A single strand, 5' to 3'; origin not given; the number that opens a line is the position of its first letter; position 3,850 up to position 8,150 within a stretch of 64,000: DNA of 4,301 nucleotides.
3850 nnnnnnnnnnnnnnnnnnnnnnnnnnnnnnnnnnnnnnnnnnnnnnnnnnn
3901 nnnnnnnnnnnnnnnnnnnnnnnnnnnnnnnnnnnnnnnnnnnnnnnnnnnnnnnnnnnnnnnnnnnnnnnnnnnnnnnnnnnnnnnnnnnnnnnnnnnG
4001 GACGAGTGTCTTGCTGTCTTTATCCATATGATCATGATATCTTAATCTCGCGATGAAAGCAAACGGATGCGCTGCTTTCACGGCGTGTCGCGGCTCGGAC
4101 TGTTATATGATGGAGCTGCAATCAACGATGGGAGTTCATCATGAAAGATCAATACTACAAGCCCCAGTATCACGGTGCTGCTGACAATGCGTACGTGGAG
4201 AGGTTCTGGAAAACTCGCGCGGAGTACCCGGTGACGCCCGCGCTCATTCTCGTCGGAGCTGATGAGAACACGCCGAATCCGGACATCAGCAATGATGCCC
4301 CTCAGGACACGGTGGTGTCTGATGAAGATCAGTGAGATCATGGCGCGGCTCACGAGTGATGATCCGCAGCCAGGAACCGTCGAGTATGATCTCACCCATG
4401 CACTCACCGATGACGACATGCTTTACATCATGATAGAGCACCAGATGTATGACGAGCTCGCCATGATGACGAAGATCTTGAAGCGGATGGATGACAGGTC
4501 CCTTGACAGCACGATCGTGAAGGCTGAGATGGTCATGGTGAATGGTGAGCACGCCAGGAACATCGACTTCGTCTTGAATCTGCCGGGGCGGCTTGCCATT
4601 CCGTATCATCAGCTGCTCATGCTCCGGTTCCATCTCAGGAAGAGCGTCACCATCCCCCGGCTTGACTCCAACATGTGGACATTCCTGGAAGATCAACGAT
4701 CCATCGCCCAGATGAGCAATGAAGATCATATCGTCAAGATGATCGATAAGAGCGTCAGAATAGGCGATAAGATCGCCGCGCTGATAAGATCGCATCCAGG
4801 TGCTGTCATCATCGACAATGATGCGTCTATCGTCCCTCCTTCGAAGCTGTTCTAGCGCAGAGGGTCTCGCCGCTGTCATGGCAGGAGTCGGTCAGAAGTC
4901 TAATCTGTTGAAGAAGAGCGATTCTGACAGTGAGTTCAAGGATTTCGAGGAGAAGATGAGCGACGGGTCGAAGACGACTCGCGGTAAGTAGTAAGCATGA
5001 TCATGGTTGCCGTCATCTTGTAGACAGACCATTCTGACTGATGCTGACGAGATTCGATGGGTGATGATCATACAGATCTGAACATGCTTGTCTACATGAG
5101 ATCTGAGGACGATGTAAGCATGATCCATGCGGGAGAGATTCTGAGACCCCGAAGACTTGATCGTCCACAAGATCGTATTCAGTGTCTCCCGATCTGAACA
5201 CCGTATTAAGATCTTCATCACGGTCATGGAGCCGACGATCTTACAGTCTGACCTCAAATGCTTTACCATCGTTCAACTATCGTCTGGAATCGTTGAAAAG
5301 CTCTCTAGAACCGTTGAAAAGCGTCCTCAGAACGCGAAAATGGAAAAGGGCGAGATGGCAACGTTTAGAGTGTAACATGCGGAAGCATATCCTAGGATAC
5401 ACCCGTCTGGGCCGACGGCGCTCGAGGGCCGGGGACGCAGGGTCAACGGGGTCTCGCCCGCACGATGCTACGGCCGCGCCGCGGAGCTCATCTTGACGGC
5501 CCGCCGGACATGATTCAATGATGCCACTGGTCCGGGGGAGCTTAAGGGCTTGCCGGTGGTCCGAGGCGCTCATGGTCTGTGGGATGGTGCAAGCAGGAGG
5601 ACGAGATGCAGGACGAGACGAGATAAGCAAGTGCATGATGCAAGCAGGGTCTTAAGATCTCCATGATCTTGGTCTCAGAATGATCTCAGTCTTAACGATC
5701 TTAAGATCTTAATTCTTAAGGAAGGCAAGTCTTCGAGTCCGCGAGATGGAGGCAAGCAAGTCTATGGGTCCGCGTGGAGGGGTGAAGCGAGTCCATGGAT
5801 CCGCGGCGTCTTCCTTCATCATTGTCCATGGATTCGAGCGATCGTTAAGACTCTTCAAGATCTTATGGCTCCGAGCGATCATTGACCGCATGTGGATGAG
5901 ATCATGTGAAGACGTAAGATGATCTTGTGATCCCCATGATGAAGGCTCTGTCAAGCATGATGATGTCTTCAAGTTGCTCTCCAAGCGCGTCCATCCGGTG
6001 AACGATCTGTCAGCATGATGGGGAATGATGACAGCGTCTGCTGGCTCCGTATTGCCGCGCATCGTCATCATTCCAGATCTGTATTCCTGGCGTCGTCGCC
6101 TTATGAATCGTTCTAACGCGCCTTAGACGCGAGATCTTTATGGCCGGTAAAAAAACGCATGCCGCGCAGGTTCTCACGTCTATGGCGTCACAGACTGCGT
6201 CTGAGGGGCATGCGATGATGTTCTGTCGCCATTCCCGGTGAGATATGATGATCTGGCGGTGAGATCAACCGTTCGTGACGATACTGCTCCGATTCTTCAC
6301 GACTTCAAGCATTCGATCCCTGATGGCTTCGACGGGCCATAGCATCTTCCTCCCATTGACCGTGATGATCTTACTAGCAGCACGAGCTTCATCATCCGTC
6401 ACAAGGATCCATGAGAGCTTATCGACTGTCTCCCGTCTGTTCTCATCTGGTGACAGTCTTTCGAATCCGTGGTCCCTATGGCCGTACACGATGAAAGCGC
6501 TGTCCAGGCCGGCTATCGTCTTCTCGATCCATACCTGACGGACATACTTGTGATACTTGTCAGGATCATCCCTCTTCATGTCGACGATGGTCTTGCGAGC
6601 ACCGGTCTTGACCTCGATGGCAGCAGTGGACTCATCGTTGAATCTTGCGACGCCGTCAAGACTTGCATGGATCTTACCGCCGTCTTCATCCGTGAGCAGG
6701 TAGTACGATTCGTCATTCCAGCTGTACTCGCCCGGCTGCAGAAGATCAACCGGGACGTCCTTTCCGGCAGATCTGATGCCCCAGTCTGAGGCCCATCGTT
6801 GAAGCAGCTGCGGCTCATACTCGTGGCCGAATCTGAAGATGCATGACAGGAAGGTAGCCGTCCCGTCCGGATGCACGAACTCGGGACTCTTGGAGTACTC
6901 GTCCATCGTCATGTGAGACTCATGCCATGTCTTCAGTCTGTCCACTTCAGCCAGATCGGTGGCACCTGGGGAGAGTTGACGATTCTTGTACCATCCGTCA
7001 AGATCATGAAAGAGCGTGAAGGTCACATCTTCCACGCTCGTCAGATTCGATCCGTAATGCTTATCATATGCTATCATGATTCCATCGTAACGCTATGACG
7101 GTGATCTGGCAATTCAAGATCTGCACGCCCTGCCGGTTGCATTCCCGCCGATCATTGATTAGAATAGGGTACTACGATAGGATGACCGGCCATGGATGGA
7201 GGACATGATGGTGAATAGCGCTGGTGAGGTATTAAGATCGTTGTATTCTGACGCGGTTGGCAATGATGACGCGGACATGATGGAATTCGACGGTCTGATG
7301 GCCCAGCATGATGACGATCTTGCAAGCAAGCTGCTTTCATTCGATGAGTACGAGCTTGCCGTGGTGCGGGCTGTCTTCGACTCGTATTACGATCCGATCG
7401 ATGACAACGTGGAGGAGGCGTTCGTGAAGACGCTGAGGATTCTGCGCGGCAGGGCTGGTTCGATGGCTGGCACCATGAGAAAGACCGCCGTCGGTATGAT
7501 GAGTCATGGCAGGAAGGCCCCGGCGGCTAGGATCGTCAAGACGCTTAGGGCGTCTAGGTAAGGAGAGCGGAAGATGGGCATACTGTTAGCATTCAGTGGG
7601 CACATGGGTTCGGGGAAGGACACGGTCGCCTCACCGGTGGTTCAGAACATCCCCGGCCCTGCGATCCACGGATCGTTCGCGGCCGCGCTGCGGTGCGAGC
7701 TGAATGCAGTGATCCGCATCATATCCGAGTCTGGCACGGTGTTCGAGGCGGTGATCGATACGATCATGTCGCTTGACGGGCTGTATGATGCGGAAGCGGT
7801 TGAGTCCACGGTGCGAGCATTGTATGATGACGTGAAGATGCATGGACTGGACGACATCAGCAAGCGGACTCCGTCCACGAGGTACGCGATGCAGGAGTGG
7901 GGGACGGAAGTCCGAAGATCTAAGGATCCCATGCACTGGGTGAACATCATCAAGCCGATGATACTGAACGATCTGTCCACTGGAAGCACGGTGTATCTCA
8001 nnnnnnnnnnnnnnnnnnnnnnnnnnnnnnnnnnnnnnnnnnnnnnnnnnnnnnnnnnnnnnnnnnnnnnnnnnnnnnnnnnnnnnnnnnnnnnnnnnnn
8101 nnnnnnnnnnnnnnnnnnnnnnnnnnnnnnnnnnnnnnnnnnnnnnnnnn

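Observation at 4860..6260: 1.4-kb gene-poor control region (candidate replication origin)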

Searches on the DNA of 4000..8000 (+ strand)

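Call 6: search_dna_similar(query=window:4000-8000:+, collection=phages, mode=distant)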
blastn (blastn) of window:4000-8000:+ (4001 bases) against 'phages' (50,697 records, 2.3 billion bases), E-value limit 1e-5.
No match.

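Call 12: search_rna_families(source=window, start=4700, end=6400, threshold=evalue, max_evalue=10, show_alignments=3)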
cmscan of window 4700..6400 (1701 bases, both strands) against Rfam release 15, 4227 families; matches with E-value up to 10: 8.
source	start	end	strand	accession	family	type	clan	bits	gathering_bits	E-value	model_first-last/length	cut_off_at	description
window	5845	5919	+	RF00910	mir-873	Gene; miRNA;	-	17.1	95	2.3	1-77/77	no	mir-873 microRNA precursor family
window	4715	4804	+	RF01831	THF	Cis-reg; riboswitch;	-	15.9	36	7.4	1-99/99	no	THF (Tetrahydrofolate) riboswitch aptamer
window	6136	6254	-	RF02633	Hrs21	Gene; sRNA;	-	15.7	102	4.3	1-135/135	no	Hfq-regulated sRNA 21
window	6211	6262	+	RF01149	sR10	Gene; snRNA; snoRNA; CD-box;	-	13.9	45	1.7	1-54/54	no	Small nucleolar RNA sR10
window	6044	6092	-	RF01145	sR14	Gene; snRNA; snoRNA; CD-box;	-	13.8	38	1.1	1-54/54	no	Small nucleolar RNA sR14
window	4871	4929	+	RF01139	sR2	Gene; snRNA; snoRNA; CD-box;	-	12.7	42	8.8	1-57/57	no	Small nucleolar RNA sR2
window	6008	6072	-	RF01123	sR35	Gene; snRNA; snoRNA; CD-box;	-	12.4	60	5.8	1-57/57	no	Small nucleolar RNA sR35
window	5471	5558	-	RF00223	IRES_Bip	Cis-reg; IRES;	-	9.6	40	3.2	1-263/263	no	bip internal ribosome entry site (IRES)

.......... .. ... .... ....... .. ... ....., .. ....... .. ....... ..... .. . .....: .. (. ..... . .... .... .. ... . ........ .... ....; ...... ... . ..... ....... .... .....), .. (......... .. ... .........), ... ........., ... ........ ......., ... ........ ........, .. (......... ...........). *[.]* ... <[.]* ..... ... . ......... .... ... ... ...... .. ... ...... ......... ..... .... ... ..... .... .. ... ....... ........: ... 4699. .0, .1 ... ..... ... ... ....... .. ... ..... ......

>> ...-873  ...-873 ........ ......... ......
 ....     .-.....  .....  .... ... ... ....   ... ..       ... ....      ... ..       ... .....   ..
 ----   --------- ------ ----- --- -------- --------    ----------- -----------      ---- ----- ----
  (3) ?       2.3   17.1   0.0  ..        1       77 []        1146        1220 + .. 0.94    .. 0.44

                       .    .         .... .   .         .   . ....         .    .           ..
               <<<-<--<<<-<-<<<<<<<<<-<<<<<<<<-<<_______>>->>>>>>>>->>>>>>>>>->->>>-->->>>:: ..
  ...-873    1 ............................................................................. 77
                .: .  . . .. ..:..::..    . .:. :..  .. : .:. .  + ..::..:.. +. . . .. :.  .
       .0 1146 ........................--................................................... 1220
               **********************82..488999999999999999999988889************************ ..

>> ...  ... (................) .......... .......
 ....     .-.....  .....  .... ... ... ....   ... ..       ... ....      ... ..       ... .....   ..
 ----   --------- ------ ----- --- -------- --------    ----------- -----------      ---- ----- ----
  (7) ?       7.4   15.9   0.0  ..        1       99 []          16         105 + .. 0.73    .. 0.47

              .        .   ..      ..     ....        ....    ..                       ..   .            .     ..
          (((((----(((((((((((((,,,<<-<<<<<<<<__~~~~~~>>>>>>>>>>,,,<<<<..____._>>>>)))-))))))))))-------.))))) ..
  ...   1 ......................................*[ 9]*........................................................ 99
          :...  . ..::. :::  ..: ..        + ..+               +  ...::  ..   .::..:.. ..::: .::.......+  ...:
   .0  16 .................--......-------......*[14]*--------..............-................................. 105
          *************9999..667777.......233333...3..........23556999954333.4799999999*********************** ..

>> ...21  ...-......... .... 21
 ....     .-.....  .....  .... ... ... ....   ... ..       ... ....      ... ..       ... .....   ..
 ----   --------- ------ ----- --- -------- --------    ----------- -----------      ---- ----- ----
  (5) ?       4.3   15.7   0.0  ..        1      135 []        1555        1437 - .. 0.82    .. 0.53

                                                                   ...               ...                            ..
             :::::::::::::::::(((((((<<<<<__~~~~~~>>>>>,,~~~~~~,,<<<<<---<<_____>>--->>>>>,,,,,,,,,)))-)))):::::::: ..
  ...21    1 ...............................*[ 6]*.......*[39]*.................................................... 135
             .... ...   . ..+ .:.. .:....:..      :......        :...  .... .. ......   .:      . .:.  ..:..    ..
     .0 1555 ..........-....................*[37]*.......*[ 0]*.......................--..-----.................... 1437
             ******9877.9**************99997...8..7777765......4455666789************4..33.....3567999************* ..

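Call 79: search_dna_similar(query=window:5200-6260:+, collection=plasmids, mode=distant, max_evalue=0.01)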
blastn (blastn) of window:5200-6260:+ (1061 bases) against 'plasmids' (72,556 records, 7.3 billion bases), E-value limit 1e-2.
No match.

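Call 80: search_dna_similar(query=window:5200-6260:+, collection=phages, mode=distant, max_evalue=0.01)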
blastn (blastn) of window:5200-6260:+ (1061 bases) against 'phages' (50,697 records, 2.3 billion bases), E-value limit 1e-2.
No match.

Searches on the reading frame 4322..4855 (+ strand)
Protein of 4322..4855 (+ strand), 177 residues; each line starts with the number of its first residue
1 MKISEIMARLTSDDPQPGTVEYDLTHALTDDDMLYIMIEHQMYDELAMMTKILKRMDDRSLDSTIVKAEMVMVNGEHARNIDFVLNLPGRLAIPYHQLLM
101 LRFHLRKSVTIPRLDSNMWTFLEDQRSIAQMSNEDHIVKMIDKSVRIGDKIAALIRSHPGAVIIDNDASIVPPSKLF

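Call 14: search_protein_families(library=pfam, proteins=[window:4322-4855:+], max_evalue=0.01)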
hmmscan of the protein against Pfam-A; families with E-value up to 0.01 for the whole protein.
window:4322-4855:+ (177 aa): 0 families

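Call 16: find_related_loci(query=window:4322-4855:+, collection=viral_contigs, flank=10000)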
Query window:4322-4855:+ (177 aa) in viral_contigs; peptide patterns used: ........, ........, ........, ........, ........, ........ (x = any residue, [..] = any of these).
16 stretches matched a pattern, but none encodes a relative of the query by tblastn (E <= 1e-3).

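Call 18: find_encoding_contigs(protein=window:4322-4855:+, flank=10000, max_places=10)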
Protein window:4322-4855:+ (177 aa): 4 contigs read that carry it; 2 places shown.
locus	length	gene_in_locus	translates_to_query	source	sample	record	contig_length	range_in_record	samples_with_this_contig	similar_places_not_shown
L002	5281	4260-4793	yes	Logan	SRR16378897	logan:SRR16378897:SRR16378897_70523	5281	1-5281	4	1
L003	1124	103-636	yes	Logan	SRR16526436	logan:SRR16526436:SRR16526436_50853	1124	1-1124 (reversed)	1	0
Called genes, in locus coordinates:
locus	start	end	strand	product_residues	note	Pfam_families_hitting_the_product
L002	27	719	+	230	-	PF12952:DUF3841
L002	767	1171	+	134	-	-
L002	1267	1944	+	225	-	-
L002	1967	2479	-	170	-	-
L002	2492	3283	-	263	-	-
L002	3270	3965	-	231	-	-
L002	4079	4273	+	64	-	-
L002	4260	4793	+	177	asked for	-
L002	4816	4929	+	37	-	-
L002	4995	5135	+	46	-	-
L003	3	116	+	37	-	?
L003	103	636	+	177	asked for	-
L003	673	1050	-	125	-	-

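Call 28: find_homologous_proteins(query=window:4322-4855:+, max_evalue=0.001)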
Query window:4322-4855:+ (177 aa): 1 proteins with E <= 0.001 among 26 candidates.
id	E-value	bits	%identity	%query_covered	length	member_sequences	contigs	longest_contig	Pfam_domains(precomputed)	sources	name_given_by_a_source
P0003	1.9e-109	381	100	100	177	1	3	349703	-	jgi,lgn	jgi:hypothetical protein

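Call 43: search_protein_families(library=phrogs, proteins=[window:4322-4855:+], max_evalue=0.1)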
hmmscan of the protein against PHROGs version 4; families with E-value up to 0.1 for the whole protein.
window:4322-4855:+ (177 aa): 0 families

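Call 63: search_protein_representatives(protein=window:4322-4855:+)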
Query: 177 residues. Proteins with E-value up to 0.001 (for the whole library): 5; up to 1e-10: 2; up to 1e-30: 2. The best 5 are listed.
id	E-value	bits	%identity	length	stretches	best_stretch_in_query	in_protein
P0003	6.0e-110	380.9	100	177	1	1-177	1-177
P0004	2.4e-38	148.1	25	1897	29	9-44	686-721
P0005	3.6e-10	56.5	28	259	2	97-173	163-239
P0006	7.6e-10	55.5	27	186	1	30-174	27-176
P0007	3.8e-04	36.9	24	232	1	61-176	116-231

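Call 64: search_protein_families(library=pfam, proteins=[P0004, P0005, P0006, P0007], max_evalue=0.01)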
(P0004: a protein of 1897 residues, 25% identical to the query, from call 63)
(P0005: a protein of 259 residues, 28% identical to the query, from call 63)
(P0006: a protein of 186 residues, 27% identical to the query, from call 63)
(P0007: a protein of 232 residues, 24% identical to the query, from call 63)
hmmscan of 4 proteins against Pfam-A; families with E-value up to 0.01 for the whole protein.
P0004 (1897 aa): 3 families
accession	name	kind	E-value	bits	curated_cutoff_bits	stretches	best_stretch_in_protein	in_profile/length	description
PF17188.9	MucB_RseB_C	-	3.1e-29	101.4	30.1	0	574-607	15-47/97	MucB/RseB C-terminal domain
PF19450.4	DUF5988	-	6.6e-15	55.3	27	0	1782-1817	5-40/70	Family of unknown function (DUF5988)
PF09552.15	RE_BstXI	-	5.1e-10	39.5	25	0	781-833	100-151/290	BstXI restriction endonuclease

P0005 (259 aa): 0 families

P0006 (186 aa): 0 families

P0007 (232 aa): 0 families

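Call 65: predict_structure(protein=window:4322-4855:+)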
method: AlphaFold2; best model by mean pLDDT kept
length: 177 residues; sequences in the alignment: 1
mean_pLDDT: 34.7   pTM: 0.28
mean pLDDT of the five models: 34.7, 34.4, 32.9, 32.9, 30.6
residues with pLDDT >= 90: 0; 70-90: 1; 50-70: 20; < 50: 156
segments of 3 or more residues with pLDDT < 50: 1-120, 150-177
pLDDT, mean of each block of 10 residues (from residue 1): 34 34 26 25 30 29 28 27 27 36 32 36 53 55 50 43 30 27
secondary structure, 60 per line:
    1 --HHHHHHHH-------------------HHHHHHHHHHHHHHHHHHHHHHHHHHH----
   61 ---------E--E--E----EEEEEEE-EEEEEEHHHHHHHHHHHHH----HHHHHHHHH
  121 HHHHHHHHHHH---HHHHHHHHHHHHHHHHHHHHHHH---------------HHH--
elements in order: H3-10 H30-56 E81-87 E89-94 H95-107 H112-131 H135-157

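Call 88: search_solved_structures(query=window:4322-4855:+, max_evalue=1)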
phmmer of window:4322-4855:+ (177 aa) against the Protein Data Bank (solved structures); distinct sequences matched with E-value up to 1: 0.

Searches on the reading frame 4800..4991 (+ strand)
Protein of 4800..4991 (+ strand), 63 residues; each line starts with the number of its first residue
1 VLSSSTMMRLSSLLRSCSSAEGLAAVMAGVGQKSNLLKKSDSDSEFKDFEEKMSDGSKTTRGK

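Call 42: search_protein_families(library=pfam, proteins=[window:4800-4991:+], max_evalue=1)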
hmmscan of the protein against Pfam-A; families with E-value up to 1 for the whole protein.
window:4800-4991:+ (63 aa): 0 families

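Call 43: search_protein_families(library=phrogs, proteins=[window:4800-4991:+], max_evalue=0.1)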
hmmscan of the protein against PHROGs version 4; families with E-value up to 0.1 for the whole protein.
window:4800-4991:+ (63 aa): 0 families

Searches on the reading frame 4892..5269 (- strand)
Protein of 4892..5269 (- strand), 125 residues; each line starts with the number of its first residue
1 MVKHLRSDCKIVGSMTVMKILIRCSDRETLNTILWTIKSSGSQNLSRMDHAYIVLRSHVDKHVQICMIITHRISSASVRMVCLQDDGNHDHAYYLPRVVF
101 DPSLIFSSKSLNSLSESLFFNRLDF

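Call 42: search_protein_families(library=pfam, proteins=[window:4892-5269:-], max_evalue=1)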
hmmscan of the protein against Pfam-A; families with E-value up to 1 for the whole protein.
window:4892-5269:- (125 aa): 1 family
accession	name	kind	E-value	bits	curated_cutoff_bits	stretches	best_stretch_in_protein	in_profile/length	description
PF09246.16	PHAT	-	0.11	12.6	21.5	1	10-51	57-97/110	PHAT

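Call 43: search_protein_families(library=phrogs, proteins=[window:4892-5269:-], max_evalue=0.1)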
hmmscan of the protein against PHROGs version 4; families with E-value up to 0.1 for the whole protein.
window:4892-5269:- (125 aa): 1 family
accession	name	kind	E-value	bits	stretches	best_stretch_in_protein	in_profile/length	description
phrog_12379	-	unknown function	0.052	15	1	15-61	8-55/113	-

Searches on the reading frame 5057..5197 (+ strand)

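Call 42: search_protein_families(library=pfam, proteins=[window:5057-5197:+], max_evalue=1)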
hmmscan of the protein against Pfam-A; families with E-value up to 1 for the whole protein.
window:5057-5197:+ (46 aa): 1 family
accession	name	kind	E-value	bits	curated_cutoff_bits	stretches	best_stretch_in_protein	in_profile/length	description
PF08355.17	EF_assoc_1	-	0.19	11.8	29.1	1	3-38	34-70/72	EF hand associated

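Call 43: search_protein_families(library=phrogs, proteins=[window:5057-5197:+], max_evalue=0.1)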
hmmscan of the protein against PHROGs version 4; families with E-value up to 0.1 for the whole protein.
window:5057-5197:+ (46 aa): 1 family
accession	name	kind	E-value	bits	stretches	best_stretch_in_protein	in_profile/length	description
phrog_29200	-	unknown function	0.0097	16.9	1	2-27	14-39/63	-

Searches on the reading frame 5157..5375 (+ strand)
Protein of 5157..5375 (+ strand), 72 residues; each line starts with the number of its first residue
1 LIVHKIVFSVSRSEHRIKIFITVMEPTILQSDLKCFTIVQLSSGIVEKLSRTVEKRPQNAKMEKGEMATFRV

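Call 42: search_protein_families(library=pfam, proteins=[window:5157-5375:+], max_evalue=1)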
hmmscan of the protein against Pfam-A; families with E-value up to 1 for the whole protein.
window:5157-5375:+ (72 aa): 1 family
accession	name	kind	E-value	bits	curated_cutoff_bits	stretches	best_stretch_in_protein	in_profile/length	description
PF06090.18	Ins_P5_2-kin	-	0.081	12.7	22.7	1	11-67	46-102/375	Inositol-pentakisphosphate 2-kinase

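Call 43: search_protein_families(library=phrogs, proteins=[window:5157-5375:+], max_evalue=0.1)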
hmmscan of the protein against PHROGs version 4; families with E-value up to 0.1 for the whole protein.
window:5157-5375:+ (72 aa): 0 families

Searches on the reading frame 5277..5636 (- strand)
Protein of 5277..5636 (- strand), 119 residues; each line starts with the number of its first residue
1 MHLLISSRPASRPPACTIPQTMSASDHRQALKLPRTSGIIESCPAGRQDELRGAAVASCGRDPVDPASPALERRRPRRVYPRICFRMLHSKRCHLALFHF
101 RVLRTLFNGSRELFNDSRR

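Call 25: find_encoding_contigs(protein=window:5277-5636:-, flank=10000, max_places=10)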
Protein window:5277-5636:- (119 aa): no gene with exactly this product is on record in the collection.

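Call 42: search_protein_families(library=pfam, proteins=[window:5277-5636:-], max_evalue=1)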
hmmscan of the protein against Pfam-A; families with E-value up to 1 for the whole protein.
window:5277-5636:- (119 aa): 0 families

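Call 43: search_protein_families(library=phrogs, proteins=[window:5277-5636:-], max_evalue=0.1)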
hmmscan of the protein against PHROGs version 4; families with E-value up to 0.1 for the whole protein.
window:5277-5636:- (119 aa): 0 families

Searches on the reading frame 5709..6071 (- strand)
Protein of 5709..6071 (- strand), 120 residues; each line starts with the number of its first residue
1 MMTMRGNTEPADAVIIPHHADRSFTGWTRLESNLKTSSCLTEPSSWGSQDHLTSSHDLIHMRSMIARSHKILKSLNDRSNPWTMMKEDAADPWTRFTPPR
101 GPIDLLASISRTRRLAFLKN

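Call 24: find_encoding_contigs(protein=window:5709-6071:-, flank=10000, max_places=10)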
Protein window:5709-6071:- (120 aa): no gene with exactly this product is on record in the collection.

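Call 42: search_protein_families(library=pfam, proteins=[window:5709-6071:-], max_evalue=1)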
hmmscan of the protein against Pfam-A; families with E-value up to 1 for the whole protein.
window:5709-6071:- (120 aa): 0 families

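Call 43: search_protein_families(library=phrogs, proteins=[window:5709-6071:-], max_evalue=0.1)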
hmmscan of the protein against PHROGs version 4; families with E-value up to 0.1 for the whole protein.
window:5709-6071:- (120 aa): 0 families
